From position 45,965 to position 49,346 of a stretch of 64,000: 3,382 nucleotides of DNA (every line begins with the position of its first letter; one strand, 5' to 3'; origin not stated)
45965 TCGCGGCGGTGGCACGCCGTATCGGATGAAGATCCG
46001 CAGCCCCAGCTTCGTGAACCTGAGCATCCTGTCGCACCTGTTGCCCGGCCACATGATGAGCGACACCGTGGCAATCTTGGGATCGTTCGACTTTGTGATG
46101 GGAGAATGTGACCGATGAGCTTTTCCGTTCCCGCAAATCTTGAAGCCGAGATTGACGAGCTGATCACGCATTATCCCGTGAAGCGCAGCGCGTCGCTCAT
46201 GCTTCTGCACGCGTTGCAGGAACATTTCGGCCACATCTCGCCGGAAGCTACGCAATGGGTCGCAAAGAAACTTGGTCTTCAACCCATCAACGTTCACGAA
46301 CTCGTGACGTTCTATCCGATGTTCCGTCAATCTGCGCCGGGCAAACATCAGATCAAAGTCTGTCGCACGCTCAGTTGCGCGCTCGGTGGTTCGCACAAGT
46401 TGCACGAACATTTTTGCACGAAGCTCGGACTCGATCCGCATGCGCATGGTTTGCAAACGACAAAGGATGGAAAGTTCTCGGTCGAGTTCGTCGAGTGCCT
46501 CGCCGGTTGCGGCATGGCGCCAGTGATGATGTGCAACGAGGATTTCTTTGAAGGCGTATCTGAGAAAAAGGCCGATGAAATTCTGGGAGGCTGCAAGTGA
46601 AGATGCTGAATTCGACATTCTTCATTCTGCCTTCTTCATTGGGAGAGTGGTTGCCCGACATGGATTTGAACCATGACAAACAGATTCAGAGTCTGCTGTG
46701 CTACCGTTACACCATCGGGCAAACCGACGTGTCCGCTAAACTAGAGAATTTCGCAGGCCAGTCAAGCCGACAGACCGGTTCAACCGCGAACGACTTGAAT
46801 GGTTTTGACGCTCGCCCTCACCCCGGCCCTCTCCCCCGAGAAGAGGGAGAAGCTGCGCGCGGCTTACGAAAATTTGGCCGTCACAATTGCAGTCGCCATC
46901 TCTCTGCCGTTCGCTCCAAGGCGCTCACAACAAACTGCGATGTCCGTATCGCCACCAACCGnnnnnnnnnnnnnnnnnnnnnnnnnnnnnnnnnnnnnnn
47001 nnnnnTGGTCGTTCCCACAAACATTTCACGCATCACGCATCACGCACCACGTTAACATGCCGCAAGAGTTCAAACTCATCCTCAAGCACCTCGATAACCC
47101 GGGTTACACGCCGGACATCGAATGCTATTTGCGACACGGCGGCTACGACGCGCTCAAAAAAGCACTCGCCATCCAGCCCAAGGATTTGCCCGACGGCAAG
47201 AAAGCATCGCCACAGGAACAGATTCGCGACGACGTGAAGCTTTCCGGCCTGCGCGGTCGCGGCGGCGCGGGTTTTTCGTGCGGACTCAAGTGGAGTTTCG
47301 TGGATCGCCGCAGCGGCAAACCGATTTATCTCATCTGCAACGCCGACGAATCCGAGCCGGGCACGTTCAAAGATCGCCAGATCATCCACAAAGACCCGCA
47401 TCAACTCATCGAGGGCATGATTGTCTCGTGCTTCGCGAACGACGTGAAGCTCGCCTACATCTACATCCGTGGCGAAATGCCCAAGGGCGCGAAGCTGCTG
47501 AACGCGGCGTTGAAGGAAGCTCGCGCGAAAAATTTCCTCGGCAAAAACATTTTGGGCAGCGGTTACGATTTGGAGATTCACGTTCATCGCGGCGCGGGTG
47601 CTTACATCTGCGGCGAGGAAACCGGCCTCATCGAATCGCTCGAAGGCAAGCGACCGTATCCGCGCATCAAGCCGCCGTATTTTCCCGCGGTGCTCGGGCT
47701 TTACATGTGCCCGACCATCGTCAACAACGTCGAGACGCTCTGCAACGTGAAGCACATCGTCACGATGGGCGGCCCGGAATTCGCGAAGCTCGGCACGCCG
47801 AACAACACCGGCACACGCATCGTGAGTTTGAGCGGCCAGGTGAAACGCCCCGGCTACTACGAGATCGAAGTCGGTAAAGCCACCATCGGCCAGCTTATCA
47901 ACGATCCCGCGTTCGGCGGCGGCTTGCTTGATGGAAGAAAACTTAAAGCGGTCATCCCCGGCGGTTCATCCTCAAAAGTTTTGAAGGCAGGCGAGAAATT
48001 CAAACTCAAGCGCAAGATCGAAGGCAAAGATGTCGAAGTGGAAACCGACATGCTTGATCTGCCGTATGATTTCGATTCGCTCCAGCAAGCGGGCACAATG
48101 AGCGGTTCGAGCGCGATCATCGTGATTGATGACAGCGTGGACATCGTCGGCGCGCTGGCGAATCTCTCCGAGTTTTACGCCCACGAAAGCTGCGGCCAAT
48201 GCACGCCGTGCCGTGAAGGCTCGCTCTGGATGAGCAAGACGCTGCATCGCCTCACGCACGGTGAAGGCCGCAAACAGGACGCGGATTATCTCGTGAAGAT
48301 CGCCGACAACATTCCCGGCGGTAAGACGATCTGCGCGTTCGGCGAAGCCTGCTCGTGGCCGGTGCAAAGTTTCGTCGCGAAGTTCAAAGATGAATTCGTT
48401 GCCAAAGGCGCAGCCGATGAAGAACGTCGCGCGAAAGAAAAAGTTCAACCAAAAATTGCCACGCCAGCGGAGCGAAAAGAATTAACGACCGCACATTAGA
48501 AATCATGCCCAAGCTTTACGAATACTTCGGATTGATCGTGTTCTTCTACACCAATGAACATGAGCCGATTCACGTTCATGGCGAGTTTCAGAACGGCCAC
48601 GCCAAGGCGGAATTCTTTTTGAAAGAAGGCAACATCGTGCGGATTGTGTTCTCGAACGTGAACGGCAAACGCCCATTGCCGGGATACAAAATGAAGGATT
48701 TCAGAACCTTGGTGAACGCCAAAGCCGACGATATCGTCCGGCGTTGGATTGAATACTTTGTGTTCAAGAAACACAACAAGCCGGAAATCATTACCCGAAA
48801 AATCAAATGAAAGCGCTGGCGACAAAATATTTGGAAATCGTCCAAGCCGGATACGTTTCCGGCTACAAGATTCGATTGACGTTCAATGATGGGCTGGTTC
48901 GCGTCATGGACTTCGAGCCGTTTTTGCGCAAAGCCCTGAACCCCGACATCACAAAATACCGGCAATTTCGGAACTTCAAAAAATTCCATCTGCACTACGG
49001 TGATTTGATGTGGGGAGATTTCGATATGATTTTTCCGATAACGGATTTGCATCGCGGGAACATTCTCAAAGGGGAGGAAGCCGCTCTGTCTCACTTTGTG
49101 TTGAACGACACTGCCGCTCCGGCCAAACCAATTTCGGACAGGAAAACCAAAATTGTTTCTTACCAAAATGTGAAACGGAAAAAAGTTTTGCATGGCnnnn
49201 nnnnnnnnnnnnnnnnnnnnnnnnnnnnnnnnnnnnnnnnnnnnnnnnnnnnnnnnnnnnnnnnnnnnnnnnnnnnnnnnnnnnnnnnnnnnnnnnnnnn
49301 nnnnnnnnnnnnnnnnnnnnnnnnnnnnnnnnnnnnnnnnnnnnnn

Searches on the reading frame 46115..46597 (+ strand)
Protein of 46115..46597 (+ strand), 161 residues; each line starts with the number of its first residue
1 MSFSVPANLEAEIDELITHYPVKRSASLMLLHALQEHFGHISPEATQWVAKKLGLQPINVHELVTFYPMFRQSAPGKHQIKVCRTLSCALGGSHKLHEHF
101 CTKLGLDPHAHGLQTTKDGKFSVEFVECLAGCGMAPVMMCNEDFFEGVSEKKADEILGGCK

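Call 56: search_protein_families(library=pfam, proteins=[window:46115-46597:+], max_evalue=0.01)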
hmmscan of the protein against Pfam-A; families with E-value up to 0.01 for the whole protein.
window:46115-46597:+ (161 aa): 1 family
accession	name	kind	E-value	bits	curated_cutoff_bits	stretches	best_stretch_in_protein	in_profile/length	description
PF01257.25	2Fe-2S_thioredx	-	3.7e-44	150.5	24.8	1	13-160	1-144/145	Thioredoxin-like [2Fe-2S] ferredoxin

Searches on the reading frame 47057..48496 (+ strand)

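Call 30: search_protein_families(library=pfam, proteins=[window:47057-48496:+], max_evalue=0.001)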
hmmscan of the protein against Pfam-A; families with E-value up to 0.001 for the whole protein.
window:47057-48496:+ (480 aa): 3 families
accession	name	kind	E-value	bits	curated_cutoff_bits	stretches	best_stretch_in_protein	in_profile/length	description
PF01512.22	Complex1_51K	-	7.1e-46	156.3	31.2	1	60-232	1-149/150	Nuo51 FMN-binding domain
PF10589.14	NADH_4Fe-4S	-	1.2e-28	99.2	23.5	1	367-449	3-84/85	NADH-ubiquinone oxidoreductase-F iron-sulfur binding region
PF22461.2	SLBB_2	-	9.1e-05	22.9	27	1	256-312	3-58/79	SLBB domain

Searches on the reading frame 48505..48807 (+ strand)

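Call 56: search_protein_families(library=pfam, proteins=[window:48505-48807:+], max_evalue=0.01)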
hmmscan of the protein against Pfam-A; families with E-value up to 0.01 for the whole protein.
window:48505-48807:+ (101 aa): 1 family
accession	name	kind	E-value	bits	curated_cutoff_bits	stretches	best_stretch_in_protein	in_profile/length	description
PF13711.11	DUF4160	-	3.2e-08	34.1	23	1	9-81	1-64/65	Domain of unknown function (DUF4160)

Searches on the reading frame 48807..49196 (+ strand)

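Call 56: search_protein_families(library=pfam, proteins=[window:48807-49196:+], max_evalue=0.01)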
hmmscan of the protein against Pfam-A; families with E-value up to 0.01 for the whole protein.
window:48807-49196:+ (130 aa): 1 family
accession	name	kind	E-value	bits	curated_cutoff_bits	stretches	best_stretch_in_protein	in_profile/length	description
PF10387.14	DUF2442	-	2.9e-06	27.8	23.9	1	11-83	1-68/72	Protein of unknown function (DUF2442)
